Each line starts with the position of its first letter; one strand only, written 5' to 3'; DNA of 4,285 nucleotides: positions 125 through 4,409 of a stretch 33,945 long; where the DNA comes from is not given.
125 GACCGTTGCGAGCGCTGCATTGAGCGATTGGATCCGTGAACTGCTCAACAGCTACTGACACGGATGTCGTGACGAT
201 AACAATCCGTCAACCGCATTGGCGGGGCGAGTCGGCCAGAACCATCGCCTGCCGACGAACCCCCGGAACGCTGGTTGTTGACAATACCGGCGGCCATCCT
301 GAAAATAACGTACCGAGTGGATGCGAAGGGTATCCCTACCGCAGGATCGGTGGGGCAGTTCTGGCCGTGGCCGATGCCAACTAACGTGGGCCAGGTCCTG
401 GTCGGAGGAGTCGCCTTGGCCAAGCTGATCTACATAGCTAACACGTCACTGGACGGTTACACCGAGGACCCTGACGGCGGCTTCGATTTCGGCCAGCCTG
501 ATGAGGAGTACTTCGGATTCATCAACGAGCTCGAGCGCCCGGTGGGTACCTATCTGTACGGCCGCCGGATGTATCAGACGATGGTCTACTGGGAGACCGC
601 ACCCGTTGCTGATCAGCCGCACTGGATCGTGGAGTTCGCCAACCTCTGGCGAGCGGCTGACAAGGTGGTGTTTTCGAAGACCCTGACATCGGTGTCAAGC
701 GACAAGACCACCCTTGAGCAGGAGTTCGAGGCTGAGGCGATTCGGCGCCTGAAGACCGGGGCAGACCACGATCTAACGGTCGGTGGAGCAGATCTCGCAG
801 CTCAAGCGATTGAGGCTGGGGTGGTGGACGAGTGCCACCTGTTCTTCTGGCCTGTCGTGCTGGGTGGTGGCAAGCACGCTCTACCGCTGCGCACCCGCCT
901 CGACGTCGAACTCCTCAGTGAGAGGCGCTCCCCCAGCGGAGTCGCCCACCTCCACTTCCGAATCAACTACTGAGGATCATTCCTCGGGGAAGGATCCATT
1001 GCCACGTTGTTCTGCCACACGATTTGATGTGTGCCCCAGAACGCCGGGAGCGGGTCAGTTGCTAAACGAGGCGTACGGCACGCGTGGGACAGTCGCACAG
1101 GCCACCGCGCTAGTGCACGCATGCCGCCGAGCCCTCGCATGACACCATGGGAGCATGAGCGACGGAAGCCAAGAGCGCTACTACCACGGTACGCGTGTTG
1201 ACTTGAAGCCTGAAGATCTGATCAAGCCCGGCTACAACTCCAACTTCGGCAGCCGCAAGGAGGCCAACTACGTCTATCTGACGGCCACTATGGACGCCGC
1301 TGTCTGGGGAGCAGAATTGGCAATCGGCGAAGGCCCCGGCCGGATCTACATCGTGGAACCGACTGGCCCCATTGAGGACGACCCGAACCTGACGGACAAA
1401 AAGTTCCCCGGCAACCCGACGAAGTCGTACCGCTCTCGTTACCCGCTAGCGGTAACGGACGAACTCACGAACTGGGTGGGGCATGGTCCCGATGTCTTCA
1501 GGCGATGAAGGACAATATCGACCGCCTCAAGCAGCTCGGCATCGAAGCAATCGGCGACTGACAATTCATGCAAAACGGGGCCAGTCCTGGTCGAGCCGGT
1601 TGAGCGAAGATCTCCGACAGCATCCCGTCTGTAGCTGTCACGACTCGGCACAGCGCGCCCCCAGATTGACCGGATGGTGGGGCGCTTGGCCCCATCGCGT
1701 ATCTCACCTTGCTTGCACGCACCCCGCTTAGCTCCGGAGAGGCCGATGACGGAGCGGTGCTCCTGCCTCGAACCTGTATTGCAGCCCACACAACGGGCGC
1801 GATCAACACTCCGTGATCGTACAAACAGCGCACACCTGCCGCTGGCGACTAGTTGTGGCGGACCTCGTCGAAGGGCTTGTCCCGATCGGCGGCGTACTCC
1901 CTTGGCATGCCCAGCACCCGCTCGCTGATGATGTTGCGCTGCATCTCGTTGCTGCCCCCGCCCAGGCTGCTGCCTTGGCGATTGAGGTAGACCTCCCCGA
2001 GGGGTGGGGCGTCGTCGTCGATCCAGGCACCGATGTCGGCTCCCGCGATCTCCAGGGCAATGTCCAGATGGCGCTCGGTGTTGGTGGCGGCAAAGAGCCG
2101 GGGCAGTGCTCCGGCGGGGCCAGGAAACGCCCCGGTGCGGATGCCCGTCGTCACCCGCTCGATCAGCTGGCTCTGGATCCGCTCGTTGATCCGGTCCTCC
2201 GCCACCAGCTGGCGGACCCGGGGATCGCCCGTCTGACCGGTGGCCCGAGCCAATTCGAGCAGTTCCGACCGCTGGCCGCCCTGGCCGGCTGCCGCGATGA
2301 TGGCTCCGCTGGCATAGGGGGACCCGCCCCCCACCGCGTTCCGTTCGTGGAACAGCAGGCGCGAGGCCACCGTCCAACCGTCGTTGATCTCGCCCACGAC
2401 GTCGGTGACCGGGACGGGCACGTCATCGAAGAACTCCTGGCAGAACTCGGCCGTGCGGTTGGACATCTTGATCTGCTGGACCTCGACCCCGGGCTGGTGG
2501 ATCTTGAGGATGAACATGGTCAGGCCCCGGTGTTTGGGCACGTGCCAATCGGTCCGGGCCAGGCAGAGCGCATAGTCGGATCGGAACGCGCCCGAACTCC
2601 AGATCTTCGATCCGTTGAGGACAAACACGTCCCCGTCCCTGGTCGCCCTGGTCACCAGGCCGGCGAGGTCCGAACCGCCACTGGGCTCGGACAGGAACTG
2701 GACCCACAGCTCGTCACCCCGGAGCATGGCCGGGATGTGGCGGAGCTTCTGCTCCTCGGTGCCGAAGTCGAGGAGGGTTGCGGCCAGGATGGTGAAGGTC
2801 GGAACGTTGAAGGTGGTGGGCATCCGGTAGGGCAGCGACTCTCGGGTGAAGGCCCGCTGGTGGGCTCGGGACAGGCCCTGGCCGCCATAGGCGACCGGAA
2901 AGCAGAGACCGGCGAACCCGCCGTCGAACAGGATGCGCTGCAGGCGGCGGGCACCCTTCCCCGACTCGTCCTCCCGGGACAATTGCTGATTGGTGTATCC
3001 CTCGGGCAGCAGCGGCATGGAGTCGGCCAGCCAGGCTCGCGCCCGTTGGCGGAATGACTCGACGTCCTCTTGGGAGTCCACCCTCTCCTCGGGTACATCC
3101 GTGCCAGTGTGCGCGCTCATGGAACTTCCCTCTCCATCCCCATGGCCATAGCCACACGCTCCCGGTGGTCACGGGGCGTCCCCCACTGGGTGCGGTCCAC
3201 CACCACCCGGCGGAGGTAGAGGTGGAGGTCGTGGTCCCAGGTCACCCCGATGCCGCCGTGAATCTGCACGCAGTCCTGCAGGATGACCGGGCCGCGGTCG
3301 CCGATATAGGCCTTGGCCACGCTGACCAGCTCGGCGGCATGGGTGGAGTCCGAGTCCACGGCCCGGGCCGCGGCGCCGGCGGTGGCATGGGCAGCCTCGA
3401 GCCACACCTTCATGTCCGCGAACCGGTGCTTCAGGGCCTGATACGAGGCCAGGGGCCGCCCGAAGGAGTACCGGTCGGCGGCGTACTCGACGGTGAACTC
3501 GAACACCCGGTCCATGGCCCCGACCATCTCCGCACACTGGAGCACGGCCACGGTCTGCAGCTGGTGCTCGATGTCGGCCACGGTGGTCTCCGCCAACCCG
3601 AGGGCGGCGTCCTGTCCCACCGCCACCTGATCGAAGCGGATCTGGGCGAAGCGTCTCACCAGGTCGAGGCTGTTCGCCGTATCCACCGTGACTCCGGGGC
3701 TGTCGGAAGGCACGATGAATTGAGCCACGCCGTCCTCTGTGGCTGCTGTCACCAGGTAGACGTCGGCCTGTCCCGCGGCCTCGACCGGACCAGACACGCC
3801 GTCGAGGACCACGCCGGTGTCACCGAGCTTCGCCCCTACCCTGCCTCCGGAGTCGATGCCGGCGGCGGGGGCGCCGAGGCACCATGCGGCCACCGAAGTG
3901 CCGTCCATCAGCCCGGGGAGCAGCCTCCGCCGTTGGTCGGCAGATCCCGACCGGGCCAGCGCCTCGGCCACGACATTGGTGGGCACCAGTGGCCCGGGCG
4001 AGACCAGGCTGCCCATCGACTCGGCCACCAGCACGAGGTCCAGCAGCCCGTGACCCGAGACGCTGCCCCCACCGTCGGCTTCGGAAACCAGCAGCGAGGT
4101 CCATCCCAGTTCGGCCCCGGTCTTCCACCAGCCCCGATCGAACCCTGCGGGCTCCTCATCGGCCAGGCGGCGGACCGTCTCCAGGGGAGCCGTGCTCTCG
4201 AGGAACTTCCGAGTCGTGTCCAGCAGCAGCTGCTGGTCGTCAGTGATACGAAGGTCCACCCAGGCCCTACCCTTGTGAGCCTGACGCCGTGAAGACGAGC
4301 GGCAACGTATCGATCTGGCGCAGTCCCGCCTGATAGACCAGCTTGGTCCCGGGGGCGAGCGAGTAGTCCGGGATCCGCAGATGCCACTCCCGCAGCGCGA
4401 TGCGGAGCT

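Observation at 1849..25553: Four alpha/beta acyl-CoA dehydrogenase sets in four different genetic architectures within 24 kb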

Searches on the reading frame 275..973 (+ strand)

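Call 6: search_protein_families(library=pfam, proteins=[window:275-973:+], max_evalue=0.01)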
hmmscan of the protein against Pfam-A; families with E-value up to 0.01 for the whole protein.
window:275-973:+ (232 aa): 1 family
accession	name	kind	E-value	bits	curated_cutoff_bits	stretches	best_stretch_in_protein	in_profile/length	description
PF01872.23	RibD_C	-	4.5e-13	49.9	24.1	1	50-204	2-174/197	RibD C-terminal domain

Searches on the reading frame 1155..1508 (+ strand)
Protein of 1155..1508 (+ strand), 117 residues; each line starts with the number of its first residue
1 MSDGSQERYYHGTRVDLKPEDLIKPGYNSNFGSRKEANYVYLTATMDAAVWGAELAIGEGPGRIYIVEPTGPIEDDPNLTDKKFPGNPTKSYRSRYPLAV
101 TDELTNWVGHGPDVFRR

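Call 6: search_protein_families(library=pfam, proteins=[window:1155-1508:+], max_evalue=0.01)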
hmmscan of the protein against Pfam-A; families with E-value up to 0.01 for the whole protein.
window:1155-1508:+ (117 aa): 1 family
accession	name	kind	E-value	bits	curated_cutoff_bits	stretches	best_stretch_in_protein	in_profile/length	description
PF12120.14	Arr-ms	-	2.6e-47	159.5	25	1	9-107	1-99/99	Rifampin ADP-ribosyl transferase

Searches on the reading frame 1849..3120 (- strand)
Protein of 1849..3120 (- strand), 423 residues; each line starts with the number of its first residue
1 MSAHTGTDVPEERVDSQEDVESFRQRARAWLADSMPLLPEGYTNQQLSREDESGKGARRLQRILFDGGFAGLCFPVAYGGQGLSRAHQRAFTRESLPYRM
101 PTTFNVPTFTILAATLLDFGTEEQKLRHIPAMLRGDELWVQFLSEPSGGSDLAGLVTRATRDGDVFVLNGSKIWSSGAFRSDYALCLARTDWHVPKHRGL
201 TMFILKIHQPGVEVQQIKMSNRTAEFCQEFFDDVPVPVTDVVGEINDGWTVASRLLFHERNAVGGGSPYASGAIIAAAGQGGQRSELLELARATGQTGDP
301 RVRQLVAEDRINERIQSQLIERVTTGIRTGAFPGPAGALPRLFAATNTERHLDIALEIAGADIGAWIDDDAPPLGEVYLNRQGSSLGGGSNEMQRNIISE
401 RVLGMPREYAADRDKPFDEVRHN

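Call 4: search_protein_families(library=pfam, proteins=[window:1849-3120:-], max_evalue=0.01)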
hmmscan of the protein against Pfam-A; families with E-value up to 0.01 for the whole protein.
window:1849-3120:- (423 aa): 3 families
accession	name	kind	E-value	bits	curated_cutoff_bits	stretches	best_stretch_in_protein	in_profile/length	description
PF02770.24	Acyl-CoA_dh_M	-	1.9e-19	70.1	33.3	1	143-234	4-97/97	Acyl-CoA dehydrogenase, middle domain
PF02771.21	Acyl-CoA_dh_N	-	2.8e-11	44.2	22.9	1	18-136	2-113/113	Acyl-CoA dehydrogenase, N-terminal domain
PF00441.29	Acyl-CoA_dh_1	-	7.2e-08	33.1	22.4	1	246-403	1-150/150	Acyl-CoA dehydrogenase, C-terminal domain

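Call 7: search_protein_families(library=ncbifam, proteins=[window:1849-3120:-], max_evalue=0.001)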
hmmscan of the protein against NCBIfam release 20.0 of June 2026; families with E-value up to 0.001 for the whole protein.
window:1849-3120:- (423 aa): 17 families
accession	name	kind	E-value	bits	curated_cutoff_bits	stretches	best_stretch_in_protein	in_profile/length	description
TIGR03204.1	pimC_large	equivalog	1.2e-45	156.2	623.85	1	19-263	7-247/395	pimeloyl-CoA dehydrogenase large subunit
NF042972.1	AcrlCoAredClosAcrC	equivalog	2e-27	95.8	640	1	64-262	45-244/378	acryloyl-CoA reductase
NF008997.0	PRK12341.1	equivalog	3.5e-25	88.9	537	1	37-250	19-232/382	acyl-CoA dehydrogenase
NF045652.1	ProlPCPDhRedW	equivalog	9.2e-24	84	650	1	51-261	27-241/376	L-prolyl-[peptidyl-carrier protein] dehydrogenase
NF043006.1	CyhCrbnylCoADH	equivalog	5e-23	81.7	650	1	51-263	31-244/380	cyclohexane-1-carbonyl-CoA dehydrogenase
NF042439.1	SulpropCoADesulf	equivalog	9.2e-22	77.3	600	1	57-405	26-373/379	3-sulfinopropanoyl-CoA desulfinase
NF045552.1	GlutCoADH_Des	equivalog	5.2e-19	68.7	470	1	67-260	49-244/387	glutaryl-CoA dehydrogenase Acd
NF058590.1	AcCoDHFadEBacil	equivalog_domain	2e-18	66.2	600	1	68-267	66-264/586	acyl-CoA dehydrogenase FadE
TIGR03207.1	cyc_hxne_CoA_dh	equivalog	1.6e-17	63.3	575.35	1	56-250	33-228/372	cyclohexanecarboxyl-CoA dehydrogenase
NF053553.1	prodigi_MBC_PigA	equivalog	3.7e-16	59.2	500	1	67-259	48-244/381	prodigiosin MBC biosynthesis dehydrogenase PigA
NF002885.1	PRK03354.1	equivalog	2.3e-14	53.2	540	1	52-264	34-243/378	crotonobetainyl-CoA dehydrogenase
NF052270.1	Staph_DH_FadE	equivalog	5.2e-14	51.8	600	1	114-275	115-275/400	acyl-CoA dehydrogenase FadE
NF007000.1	PRK09463.1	subfamily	2.4e-07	29.5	600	1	64-156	82-176/726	acyl-CoA dehydrogenase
TIGR04022.1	sulfur_SfnB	equivalog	1.3e-06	27.6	430.9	1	66-242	44-215/391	SfnB family sulfur acquisition oxidoreductase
TIGR03203.1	pimD_small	equivalog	1.3e-05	24.5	652.7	1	51-217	33-198/378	pimeloyl-CoA dehydrogenase small subunit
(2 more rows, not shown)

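Call 34: find_related_loci(query=window:1849-3120:-, collection=metagenome_contigs, flank=10000)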
Query window:1849-3120:- (423 aa) in metagenome_contigs; peptide patterns used: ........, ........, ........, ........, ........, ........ (x = any residue, [..] = any of these).
600 stretches matched a pattern (row limit reached: there are more); 559 encode a relative of the query (tblastn E <= 1e-3); the best 80 are kept; 80 distinct loci.
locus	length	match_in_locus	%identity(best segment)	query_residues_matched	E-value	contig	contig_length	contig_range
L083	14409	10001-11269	97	1-423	0e+0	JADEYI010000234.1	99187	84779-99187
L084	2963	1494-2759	86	2-423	0e+0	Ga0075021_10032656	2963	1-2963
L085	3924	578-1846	82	1-423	0e+0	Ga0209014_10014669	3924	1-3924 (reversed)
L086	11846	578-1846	82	1-423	0e+0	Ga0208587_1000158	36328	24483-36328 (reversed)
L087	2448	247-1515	79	1-423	0e+0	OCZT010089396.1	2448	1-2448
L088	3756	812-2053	76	14-423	0e+0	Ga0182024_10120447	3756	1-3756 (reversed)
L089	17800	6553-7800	75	8-423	0e+0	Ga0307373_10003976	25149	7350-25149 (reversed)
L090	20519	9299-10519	75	18-423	0e+0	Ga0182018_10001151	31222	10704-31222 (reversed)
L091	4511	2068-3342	71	4-423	0e+0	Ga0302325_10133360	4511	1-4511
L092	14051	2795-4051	70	3-423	0e+0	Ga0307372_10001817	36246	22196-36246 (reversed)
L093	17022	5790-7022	72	13-423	0e+0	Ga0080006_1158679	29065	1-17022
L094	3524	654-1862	71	18-423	0e+0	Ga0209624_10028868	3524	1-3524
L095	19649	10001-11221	71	18-423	0e+0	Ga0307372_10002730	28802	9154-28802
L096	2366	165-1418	70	6-423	0e+0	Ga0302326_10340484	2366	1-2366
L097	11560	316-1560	68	6-423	0e+0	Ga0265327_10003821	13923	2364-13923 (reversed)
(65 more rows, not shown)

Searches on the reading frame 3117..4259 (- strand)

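Call 4: search_protein_families(library=pfam, proteins=[window:3117-4259:-], max_evalue=0.01)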
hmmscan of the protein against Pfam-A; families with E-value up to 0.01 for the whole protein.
window:3117-4259:- (380 aa): 4 families
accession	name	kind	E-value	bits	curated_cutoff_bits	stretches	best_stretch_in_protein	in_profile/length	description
PF00441.29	Acyl-CoA_dh_1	-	3.7e-25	89.2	22.4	1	232-373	9-149/150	Acyl-CoA dehydrogenase, C-terminal domain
PF02771.21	Acyl-CoA_dh_N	-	4.5e-15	56.4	22.9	1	6-120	1-112/113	Acyl-CoA dehydrogenase, N-terminal domain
PF08028.16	Acyl-CoA_dh_2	-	2.5e-06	28.3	22.7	1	240-349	2-120/134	Acyl-CoA dehydrogenase, C-terminal domain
PF02770.24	Acyl-CoA_dh_M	-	0.0014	19.2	33.3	1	149-196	27-79/97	Acyl-CoA dehydrogenase, middle domain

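Call 7: search_protein_families(library=ncbifam, proteins=[window:3117-4259:-], max_evalue=0.001)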
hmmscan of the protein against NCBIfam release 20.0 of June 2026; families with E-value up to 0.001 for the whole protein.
window:3117-4259:- (380 aa): 19 families
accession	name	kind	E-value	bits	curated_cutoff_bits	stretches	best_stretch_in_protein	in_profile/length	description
TIGR03203.1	pimD_small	equivalog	2.4e-50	171.7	652.7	1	2-374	1-377/378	pimeloyl-CoA dehydrogenase small subunit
NF050027.1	acylCoADhIpdE2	equivalog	5.7e-38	131.2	450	2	189-369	144-306/311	acyl-CoA dehydrogenase IpdE2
NF053553.1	prodigi_MBC_PigA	equivalog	1.2e-36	126.7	500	1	1-375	1-381/381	prodigiosin MBC biosynthesis dehydrogenase PigA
NF045652.1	ProlPCPDhRedW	equivalog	5.4e-33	114.3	650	1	100-375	94-375/376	L-prolyl-[peptidyl-carrier protein] dehydrogenase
NF042972.1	AcrlCoAredClosAcrC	equivalog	3.1e-31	108.4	640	1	1-352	1-355/378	acryloyl-CoA reductase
NF008997.0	PRK12341.1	equivalog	1.2e-28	100.2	537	1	1-361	1-364/382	acyl-CoA dehydrogenase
NF002885.1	PRK03354.1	equivalog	5.4e-28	98.1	540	1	1-361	1-361/378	crotonobetainyl-CoA dehydrogenase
NF043006.1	CyhCrbnylCoADH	equivalog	5.2e-22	78.3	650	1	49-349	45-351/380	cyclohexane-1-carbonyl-CoA dehydrogenase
NF042439.1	SulpropCoADesulf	equivalog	3.4e-21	75.4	600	1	68-370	50-367/379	3-sulfinopropanoyl-CoA desulfinase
NF058590.1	AcCoDHFadEBacil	equivalog_domain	8.7e-20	70.8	600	1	6-351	22-388/586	acyl-CoA dehydrogenase FadE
TIGR03207.1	cyc_hxne_CoA_dh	equivalog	2.5e-18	66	575.35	1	6-353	2-351/372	cyclohexanecarboxyl-CoA dehydrogenase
NF045552.1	GlutCoADH_Des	equivalog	6.4e-15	55.2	470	1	1-350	1-356/387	glutaryl-CoA dehydrogenase Acd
NF052270.1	Staph_DH_FadE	equivalog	5e-14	51.9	600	1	100-347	116-367/400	acyl-CoA dehydrogenase FadE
NF007000.1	PRK09463.1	subfamily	1.6e-10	40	600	2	52-154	86-184/726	acyl-CoA dehydrogenase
NF008594.0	PRK11561.1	equivalog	1.9e-07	29.8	545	1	163-355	220-421/540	isovaleryl-CoA dehydrogenase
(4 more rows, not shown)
